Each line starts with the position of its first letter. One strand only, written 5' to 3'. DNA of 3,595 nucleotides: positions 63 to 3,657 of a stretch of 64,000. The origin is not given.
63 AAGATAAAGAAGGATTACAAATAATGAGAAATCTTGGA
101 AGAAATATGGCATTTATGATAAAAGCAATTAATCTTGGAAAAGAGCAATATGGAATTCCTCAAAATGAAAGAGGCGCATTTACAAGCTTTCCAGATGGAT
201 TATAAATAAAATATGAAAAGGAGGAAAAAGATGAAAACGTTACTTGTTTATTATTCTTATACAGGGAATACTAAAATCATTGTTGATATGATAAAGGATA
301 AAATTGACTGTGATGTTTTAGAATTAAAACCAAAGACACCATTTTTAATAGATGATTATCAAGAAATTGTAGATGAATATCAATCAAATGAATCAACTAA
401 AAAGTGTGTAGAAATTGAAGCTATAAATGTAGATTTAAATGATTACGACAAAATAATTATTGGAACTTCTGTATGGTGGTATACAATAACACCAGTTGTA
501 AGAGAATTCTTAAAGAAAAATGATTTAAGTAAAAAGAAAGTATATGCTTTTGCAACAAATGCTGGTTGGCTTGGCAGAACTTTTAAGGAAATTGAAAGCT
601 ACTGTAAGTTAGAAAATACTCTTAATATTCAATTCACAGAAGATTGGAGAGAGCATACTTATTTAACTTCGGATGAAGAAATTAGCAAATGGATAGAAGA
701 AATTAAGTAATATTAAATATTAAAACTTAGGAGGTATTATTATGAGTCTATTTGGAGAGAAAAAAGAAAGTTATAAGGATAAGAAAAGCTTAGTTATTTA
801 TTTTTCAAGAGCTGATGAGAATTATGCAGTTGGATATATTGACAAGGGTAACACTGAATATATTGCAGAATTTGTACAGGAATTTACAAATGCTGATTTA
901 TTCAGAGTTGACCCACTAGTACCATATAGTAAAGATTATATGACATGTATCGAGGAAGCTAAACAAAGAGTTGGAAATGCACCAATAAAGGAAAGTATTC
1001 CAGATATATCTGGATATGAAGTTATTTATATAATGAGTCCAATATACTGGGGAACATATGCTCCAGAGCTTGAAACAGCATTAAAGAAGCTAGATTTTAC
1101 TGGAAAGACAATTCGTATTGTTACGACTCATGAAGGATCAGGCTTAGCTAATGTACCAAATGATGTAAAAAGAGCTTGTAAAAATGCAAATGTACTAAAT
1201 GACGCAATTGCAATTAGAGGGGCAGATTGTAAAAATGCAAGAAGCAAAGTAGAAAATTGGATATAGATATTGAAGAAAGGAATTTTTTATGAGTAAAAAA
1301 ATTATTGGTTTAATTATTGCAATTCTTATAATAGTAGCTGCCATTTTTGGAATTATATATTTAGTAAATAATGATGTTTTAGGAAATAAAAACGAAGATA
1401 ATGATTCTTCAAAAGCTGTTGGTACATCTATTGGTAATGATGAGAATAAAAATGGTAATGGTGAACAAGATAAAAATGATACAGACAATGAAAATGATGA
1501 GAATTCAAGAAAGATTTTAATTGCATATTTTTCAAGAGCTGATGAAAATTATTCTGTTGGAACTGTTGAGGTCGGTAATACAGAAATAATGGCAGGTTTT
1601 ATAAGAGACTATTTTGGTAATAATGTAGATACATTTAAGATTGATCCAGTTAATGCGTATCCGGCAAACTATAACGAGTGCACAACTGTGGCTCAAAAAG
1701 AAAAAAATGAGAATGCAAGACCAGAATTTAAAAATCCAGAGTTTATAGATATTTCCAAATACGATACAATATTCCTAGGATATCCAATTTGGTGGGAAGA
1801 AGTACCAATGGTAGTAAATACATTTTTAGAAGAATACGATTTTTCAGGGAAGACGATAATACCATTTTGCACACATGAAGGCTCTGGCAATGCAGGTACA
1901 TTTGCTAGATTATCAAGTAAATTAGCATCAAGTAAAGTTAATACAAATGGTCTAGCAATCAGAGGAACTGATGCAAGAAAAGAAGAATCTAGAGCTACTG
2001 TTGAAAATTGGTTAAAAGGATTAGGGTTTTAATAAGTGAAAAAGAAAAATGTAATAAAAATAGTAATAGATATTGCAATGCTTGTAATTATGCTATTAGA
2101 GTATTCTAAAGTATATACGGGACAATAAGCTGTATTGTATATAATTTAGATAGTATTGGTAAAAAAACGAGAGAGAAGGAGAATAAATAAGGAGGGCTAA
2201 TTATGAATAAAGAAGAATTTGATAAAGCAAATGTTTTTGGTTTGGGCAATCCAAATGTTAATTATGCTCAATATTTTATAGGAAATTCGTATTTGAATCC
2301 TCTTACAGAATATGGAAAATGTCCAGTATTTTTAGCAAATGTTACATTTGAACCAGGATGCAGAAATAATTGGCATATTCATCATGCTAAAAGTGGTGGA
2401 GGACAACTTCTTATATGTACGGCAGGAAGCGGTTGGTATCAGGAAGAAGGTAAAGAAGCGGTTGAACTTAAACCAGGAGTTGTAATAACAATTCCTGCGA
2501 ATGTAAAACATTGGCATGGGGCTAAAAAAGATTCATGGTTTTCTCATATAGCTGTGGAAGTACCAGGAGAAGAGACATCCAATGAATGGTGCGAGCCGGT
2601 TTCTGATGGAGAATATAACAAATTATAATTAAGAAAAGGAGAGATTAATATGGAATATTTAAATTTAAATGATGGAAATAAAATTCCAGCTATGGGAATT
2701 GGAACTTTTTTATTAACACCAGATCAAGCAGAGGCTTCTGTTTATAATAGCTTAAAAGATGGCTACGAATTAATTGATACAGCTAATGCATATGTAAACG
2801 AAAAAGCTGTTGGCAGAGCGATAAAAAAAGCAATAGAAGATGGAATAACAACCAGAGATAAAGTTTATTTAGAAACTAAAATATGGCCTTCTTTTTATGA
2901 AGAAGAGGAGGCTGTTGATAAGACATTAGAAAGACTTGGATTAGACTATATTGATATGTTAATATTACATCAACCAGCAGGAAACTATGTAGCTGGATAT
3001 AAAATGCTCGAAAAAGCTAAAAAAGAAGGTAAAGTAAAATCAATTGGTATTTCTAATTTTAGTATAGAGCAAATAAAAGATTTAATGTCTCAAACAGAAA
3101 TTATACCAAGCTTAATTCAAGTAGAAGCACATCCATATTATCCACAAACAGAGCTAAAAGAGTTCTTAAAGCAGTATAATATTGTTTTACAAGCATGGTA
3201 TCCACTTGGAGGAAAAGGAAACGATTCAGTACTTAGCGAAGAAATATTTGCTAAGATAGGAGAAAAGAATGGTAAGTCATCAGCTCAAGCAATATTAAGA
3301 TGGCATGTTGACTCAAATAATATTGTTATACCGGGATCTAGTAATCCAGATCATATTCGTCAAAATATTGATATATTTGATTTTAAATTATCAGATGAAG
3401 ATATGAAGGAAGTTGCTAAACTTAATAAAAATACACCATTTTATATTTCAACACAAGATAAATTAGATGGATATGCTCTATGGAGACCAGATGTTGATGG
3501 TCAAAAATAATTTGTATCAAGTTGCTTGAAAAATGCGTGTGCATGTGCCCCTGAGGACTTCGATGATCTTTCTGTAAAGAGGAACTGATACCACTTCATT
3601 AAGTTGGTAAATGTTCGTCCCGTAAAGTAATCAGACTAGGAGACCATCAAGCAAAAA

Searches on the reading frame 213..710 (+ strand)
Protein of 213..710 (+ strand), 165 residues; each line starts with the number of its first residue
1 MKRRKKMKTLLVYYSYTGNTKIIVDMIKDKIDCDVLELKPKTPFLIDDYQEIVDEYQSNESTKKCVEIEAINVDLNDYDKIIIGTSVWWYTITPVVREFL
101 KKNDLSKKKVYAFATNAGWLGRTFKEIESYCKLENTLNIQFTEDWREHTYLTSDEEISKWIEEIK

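Call 54: find_encoding_contigs(protein=window:213-710:+, flank=10000, max_places=4)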
Protein window:213-710:+ (165 aa): no gene with exactly this product is on record in the collection.

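Call 74: search_protein_families(library=pfam, proteins=[window:213-707:+], max_evalue=0.00001)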
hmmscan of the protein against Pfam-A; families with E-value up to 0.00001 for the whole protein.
window:213-707:+ (165 aa): 2 families
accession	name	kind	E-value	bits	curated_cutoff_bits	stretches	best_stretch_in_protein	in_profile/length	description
PF12682.12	Flavodoxin_4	-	1.5e-14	54.2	24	1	8-163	1-154/155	Flavodoxin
PF12724.12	Flavodoxin_5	-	9.1e-12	45.9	27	1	64-117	27-85/145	Flavodoxin domain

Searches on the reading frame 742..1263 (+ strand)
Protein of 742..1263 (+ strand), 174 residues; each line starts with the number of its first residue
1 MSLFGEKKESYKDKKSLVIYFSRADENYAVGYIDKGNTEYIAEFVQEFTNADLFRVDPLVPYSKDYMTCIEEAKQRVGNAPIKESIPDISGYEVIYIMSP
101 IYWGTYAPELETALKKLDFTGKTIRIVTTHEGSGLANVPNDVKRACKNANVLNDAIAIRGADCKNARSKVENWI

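Call 74: search_protein_families(library=pfam, proteins=[window:742-1263:+], max_evalue=0.00001)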
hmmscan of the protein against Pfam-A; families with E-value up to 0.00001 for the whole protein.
window:742-1263:+ (174 aa): 1 family
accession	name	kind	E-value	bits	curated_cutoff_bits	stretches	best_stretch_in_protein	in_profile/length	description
PF12682.12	Flavodoxin_4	-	1.1e-14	54.6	24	1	35-162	10-143/155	Flavodoxin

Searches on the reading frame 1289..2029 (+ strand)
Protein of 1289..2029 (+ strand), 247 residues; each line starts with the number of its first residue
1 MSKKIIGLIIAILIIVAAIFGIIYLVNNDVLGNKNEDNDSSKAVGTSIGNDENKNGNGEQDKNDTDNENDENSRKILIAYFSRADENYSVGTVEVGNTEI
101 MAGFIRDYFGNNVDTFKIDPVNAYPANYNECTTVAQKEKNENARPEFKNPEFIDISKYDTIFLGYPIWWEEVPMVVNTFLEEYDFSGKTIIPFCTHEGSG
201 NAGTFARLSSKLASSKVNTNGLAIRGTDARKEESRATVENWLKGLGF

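Call 74: search_protein_families(library=pfam, proteins=[window:1289-2029:+], max_evalue=0.00001)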
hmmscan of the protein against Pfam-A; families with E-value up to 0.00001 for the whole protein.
window:1289-2029:+ (247 aa): 1 family
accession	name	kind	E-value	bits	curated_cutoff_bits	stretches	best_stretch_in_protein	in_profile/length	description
PF12682.12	Flavodoxin_4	-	1.1e-20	74.1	24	1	112-226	25-141/155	Flavodoxin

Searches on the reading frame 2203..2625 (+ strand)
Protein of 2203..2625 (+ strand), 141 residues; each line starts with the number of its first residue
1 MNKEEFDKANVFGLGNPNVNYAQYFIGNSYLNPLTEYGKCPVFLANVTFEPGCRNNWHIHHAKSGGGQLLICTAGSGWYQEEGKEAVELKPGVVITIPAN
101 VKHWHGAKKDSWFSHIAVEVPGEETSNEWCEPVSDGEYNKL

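Call 74: search_protein_families(library=pfam, proteins=[window:2203-2625:+], max_evalue=0.00001)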
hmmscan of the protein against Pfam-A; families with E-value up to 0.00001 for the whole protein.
window:2203-2625:+ (141 aa): 1 family
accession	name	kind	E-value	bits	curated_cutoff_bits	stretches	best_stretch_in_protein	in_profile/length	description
PF07883.17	Cupin_2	-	6.6e-08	32.6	27.2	1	47-110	3-61/70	Cupin domain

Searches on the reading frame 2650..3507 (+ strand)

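Call 74: search_protein_families(library=pfam, proteins=[window:2650-3507:+], max_evalue=0.00001)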
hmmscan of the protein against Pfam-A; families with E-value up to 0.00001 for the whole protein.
window:2650-3507:+ (286 aa): 1 family
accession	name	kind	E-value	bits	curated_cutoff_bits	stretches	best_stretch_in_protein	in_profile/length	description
PF00248.27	Aldo_ket_red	-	2.3e-49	168.5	24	1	22-259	16-290/291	Aldo/keto reductase family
